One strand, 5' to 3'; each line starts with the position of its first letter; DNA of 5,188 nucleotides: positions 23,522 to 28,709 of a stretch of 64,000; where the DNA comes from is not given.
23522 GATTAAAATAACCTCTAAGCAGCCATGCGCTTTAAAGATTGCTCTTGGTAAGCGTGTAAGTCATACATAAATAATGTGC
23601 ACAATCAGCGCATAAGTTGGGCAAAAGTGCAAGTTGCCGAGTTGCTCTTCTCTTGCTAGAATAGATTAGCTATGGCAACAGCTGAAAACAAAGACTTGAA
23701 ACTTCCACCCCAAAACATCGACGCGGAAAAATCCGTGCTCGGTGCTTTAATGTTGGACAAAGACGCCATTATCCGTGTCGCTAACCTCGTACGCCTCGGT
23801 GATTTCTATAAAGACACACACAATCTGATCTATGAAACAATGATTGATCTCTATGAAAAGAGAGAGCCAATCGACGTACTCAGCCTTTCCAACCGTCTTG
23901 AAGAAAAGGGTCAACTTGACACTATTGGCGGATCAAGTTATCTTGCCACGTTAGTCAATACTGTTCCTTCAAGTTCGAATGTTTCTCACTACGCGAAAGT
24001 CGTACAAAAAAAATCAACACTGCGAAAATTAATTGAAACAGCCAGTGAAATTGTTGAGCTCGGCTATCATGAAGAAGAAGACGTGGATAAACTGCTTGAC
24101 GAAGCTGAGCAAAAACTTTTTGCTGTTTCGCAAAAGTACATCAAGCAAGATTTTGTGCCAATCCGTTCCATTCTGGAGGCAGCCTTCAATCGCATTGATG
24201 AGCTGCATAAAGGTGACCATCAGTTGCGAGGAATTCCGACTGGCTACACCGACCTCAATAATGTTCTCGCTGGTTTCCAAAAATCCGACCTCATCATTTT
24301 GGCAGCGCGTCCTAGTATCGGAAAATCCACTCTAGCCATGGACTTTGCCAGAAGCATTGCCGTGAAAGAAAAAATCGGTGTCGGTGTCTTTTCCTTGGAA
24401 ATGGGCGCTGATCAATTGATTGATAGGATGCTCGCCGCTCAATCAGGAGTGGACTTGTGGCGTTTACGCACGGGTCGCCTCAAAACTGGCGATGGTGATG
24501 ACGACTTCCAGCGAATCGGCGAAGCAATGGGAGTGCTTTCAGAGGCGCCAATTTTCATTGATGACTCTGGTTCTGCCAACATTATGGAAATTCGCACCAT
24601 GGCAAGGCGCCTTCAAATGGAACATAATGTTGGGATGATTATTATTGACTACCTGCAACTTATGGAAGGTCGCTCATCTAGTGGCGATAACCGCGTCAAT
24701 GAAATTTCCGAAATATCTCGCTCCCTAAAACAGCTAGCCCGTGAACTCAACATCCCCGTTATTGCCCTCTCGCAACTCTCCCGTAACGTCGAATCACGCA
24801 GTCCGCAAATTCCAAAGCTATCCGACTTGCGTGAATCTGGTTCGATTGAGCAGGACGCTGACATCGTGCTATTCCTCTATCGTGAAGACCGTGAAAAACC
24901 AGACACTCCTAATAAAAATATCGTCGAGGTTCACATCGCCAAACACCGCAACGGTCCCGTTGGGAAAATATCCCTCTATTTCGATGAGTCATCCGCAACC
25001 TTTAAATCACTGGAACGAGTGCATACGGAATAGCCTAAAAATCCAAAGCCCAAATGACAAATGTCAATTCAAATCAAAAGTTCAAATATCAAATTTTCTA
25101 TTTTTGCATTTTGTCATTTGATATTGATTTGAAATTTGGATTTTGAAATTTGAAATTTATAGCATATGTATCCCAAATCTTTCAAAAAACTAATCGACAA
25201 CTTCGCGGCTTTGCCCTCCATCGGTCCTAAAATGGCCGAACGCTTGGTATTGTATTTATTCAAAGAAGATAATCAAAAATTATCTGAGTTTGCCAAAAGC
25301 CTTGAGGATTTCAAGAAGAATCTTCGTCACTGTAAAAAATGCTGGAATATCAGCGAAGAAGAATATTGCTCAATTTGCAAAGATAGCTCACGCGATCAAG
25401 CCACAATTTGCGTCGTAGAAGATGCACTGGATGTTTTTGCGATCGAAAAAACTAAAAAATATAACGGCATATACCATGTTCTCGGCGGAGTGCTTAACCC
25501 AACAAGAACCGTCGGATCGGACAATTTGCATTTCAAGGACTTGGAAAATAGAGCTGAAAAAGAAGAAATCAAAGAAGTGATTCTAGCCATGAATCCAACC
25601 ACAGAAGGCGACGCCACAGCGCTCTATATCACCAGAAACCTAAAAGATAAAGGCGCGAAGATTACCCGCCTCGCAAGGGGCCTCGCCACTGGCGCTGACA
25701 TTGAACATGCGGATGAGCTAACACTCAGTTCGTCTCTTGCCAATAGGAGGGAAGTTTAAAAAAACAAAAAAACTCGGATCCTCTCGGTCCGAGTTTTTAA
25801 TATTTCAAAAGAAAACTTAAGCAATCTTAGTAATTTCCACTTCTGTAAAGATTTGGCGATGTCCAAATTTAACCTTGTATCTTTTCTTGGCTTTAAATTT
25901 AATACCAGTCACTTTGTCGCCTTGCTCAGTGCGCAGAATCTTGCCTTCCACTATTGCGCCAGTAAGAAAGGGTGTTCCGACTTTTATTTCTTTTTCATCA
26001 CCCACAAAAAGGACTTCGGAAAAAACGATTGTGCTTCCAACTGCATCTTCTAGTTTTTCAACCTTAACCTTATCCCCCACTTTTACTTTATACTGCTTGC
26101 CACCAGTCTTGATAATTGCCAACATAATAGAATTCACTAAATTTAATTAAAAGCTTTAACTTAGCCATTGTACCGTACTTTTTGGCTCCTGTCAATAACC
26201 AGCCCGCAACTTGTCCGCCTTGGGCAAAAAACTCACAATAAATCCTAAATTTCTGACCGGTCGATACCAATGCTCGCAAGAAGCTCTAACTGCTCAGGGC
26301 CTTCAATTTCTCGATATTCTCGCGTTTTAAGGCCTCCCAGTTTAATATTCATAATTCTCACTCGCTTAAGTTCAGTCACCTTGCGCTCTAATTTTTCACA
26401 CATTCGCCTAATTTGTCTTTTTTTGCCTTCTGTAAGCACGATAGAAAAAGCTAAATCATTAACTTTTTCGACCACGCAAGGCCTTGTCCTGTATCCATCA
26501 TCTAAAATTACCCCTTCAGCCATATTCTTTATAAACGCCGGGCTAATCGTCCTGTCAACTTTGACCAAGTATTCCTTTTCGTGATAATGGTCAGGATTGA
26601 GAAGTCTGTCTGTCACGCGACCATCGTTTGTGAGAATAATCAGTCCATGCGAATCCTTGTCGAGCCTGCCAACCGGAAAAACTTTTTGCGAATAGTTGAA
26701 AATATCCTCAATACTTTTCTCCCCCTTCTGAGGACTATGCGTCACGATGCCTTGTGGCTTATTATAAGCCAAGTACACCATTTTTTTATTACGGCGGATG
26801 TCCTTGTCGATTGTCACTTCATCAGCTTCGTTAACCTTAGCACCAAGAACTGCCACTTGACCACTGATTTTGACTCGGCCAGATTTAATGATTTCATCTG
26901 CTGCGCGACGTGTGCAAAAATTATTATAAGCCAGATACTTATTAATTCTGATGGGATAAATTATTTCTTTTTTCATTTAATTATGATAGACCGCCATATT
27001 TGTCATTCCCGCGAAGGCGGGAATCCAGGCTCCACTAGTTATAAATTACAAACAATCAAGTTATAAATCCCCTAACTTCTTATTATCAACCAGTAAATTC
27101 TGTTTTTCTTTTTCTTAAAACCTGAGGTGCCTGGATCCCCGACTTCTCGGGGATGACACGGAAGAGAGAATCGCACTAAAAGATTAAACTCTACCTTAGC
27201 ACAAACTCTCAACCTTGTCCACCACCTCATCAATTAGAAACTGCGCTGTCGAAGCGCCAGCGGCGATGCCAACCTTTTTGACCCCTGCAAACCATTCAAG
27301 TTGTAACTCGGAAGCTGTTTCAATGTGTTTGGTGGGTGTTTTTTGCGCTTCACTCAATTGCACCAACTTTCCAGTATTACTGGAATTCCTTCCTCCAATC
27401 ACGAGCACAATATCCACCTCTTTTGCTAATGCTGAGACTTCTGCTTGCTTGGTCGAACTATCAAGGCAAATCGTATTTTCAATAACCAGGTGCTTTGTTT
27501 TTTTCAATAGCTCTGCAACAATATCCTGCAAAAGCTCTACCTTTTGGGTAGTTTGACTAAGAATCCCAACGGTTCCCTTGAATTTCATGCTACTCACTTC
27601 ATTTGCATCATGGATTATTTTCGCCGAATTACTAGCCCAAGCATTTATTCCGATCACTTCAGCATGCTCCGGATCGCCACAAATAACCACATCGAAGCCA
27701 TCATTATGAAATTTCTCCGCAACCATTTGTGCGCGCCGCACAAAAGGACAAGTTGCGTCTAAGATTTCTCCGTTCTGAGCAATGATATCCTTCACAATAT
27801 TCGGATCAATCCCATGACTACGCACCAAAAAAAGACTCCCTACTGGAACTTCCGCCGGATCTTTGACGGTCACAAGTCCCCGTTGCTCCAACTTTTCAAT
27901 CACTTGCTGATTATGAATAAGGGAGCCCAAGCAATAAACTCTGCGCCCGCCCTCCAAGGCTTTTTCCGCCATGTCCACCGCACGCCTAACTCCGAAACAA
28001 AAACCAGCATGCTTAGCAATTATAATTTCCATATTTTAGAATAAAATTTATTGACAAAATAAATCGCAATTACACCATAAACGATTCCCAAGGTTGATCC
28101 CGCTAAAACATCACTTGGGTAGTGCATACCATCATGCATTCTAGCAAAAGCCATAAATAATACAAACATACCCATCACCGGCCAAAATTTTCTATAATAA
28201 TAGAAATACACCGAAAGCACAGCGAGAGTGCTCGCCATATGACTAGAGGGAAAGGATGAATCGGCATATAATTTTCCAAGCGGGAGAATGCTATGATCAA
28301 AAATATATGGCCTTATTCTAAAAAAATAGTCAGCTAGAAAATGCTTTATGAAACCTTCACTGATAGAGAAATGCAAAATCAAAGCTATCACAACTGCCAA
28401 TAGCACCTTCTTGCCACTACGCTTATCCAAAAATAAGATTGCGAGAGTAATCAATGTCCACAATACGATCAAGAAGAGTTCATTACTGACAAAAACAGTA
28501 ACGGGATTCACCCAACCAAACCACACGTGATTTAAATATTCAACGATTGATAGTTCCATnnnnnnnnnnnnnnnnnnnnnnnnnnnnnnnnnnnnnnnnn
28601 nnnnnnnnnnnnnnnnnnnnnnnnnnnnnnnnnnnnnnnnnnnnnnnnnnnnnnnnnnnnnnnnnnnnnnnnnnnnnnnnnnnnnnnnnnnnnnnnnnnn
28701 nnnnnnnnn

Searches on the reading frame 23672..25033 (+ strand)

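Call 15: search_protein_families(library=pfam, proteins=[window:23672-25033:+], max_evalue=0.001)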
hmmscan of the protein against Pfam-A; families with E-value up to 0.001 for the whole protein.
window:23672-25033:+ (453 aa): 5 families
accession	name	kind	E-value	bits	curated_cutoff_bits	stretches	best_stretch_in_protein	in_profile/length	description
PF03796.21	DnaB_C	-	1.7e-100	336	27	1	187-445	1-254/255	DnaB-like helicase C terminal domain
PF00772.26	DnaB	-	1.3e-34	118.8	23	1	12-112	2-102/103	DnaB-like helicase N terminal domain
PF13481.12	AAA_25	-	1.9e-17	64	27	1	192-369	19-190/195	AAA domain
PF20307.4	divDNAB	-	9.4e-06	25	26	0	168-231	40-103/356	Divergent DnaB-like ATPase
PF06745.19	ATPase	-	0.00052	19.9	26.6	0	188-355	1-154/231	KaiC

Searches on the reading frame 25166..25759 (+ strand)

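Call 15: search_protein_families(library=pfam, proteins=[window:25166-25759:+], max_evalue=0.001)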
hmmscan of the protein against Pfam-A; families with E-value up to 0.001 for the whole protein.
window:25166-25759:+ (197 aa): 5 families
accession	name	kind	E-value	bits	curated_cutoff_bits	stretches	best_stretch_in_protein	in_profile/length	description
PF13662.12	Toprim_4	-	5.7e-25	87.8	25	1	80-170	2-85/85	Toprim domain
PF01751.28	Toprim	-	3.2e-12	46.9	23.1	1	80-166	1-93/96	Toprim domain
PF21176.3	RecR_HhH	-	4e-10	39.8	27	1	7-48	2-43/45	RecR, helix-hairpin-helix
PF02132.21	RecR_ZnF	-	7e-08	32.5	22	1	53-73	1-21/21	RecR, Cys4-zinc finger domain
PF21175.2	RecR_C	-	2e-07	30.7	22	1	172-195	1-24/24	RecR, C-terminal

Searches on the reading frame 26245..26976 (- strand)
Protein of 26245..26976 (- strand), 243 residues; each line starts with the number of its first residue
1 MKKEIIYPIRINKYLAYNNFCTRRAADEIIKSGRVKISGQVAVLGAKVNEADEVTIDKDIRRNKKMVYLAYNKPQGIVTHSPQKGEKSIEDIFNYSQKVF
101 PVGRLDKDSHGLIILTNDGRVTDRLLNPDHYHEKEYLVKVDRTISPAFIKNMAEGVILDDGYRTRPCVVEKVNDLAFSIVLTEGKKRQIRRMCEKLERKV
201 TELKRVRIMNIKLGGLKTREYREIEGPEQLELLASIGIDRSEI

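Call 15: search_protein_families(library=pfam, proteins=[window:26245-26976:-], max_evalue=0.001)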
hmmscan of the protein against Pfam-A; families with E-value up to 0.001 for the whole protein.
window:26245-26976:- (243 aa): 2 families
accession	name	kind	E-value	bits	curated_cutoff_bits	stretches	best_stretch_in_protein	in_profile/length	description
PF00849.27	PseudoU_synth_2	-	3e-20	73.4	26.8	1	68-194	2-151/152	RNA pseudouridylate synthase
PF01479.30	S4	-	1e-05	25.6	22.8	1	10-54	2-48/48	S4 domain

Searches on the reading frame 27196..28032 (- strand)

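Call 15: search_protein_families(library=pfam, proteins=[window:27196-28032:-], max_evalue=0.001)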
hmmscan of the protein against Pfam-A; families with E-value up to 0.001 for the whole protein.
window:27196-28032:- (278 aa): 1 family
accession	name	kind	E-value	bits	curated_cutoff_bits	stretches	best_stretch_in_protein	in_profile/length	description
PF02401.23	LYTB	-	2.7e-87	292.9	24.5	1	3-274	1-266/267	LytB protein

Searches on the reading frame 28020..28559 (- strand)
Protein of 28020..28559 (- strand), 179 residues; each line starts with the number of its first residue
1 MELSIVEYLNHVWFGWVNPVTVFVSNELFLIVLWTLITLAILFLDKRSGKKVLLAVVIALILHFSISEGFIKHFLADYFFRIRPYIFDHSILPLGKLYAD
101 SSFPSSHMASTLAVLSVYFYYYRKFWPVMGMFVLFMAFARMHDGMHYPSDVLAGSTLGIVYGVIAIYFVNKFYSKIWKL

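Call 15: search_protein_families(library=pfam, proteins=[window:28020-28559:-], max_evalue=0.001)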
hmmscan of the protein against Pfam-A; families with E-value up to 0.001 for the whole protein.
window:28020-28559:- (179 aa): 2 families
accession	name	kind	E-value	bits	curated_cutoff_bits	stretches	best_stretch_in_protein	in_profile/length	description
PF01569.27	PAP2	-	1.4e-17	64.1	27.2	1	66-172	10-128/130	PAP2 superfamily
PF14378.12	PAP2_3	-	1.5e-09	38.4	27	1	101-160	125-186/190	PAP2 superfamily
